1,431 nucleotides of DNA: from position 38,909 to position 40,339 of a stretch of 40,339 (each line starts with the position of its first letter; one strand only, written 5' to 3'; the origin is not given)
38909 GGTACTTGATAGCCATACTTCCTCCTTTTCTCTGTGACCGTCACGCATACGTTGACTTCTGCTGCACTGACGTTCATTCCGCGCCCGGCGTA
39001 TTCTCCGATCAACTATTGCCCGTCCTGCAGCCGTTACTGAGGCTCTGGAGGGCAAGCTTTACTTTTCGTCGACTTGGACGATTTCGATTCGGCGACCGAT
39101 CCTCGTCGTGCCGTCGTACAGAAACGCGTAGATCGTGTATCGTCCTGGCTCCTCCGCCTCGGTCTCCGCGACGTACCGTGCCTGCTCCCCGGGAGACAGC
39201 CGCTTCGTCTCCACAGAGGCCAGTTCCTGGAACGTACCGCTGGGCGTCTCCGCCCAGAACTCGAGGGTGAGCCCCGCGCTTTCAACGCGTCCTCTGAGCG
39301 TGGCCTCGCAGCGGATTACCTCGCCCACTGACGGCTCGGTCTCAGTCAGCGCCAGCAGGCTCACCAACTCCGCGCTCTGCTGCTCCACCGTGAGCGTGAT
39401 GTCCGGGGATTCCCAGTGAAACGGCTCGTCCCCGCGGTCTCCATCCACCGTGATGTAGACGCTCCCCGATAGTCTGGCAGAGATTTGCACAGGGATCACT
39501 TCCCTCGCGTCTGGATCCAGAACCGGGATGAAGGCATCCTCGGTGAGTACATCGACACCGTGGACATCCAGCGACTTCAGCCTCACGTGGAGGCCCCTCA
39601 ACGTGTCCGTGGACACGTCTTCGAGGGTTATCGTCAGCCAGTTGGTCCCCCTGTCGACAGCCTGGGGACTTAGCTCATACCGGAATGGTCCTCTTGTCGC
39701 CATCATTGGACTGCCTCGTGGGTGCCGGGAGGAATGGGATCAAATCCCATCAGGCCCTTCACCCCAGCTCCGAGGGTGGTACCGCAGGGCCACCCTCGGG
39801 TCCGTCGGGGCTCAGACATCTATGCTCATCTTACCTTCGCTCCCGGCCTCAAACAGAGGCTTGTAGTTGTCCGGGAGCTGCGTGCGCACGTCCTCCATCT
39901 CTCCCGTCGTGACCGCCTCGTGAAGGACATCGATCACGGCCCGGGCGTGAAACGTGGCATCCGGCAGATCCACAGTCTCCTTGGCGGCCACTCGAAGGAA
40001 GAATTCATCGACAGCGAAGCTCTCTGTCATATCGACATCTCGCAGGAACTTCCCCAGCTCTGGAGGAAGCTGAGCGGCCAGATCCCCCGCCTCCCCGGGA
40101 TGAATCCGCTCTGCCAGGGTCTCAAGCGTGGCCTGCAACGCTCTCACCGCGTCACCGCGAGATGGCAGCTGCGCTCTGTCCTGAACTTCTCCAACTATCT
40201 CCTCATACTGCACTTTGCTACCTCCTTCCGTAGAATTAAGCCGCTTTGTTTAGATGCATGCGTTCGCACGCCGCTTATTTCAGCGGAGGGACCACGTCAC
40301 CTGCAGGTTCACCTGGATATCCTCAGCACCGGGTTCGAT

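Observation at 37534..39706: Tandem triplet of an unassigned ~215-aa, signal-peptide-less, two-beta-sandwich-like protein family (a fourth copy lies 6 kb away)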

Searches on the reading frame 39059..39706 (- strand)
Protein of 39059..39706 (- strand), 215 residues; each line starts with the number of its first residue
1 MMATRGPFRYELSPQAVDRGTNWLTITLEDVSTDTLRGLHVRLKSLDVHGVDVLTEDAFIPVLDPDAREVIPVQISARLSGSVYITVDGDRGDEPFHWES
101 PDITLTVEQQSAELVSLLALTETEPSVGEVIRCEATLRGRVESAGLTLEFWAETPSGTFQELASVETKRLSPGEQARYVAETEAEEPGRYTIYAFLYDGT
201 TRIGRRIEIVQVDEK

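Call 3: search_protein_families(library=pfam, proteins=[window:39059-39706:-], max_evalue=10)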
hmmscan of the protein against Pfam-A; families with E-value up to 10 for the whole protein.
window:39059-39706:- (215 aa): 2 families
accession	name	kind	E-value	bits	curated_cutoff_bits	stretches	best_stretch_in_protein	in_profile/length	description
PF12690.13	BsuPI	-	0.053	13.9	22.9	1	165-196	63-96/101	Intracellular proteinase inhibitor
PF24318.1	DUF7490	-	0.091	12.8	27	1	155-210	47-103/106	Domain of unknown function (DUF7490)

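Call 4: search_protein_families(library=ncbifam, proteins=[window:39059-39706:-], max_evalue=10)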
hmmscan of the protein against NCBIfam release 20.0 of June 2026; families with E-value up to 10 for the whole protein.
window:39059-39706:- (215 aa): 0 families

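Call 51: search_protein_families(library=padloc, proteins=[window:39059-39706:-], max_evalue=1)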
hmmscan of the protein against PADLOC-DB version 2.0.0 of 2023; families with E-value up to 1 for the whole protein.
window:39059-39706:- (215 aa): 0 families

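Call 52: search_protein_families(library=phrogs, proteins=[window:39059-39706:-], max_evalue=1)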
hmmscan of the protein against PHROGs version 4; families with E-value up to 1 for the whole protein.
window:39059-39706:- (215 aa): 1 family
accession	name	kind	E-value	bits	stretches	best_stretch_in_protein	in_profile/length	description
phrog_38416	-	unknown function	0.23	12.1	1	3-42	58-97/201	-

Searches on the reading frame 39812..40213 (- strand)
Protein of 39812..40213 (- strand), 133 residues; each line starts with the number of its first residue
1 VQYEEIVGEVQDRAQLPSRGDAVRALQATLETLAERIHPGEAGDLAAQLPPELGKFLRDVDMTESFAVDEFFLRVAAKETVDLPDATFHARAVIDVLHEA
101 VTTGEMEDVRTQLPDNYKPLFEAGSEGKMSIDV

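Call 12: search_protein_families(library=pfam, proteins=[window:39812-40213:-], max_evalue=0.001)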
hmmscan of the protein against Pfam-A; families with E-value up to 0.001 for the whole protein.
window:39812-40213:- (133 aa): 1 family
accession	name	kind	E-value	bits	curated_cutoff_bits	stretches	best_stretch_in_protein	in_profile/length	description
PF10025.14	DUF2267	-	1.2e-35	122.8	29.8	1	3-120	1-122/122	Uncharacterized conserved protein (DUF2267)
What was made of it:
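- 39812..40213 (-): DUF2267 gene immediately upstream of the triplet. It is a recurrent upstream neighbour of the family in Anaerolineae. Call 12 (E 1.2e-35).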
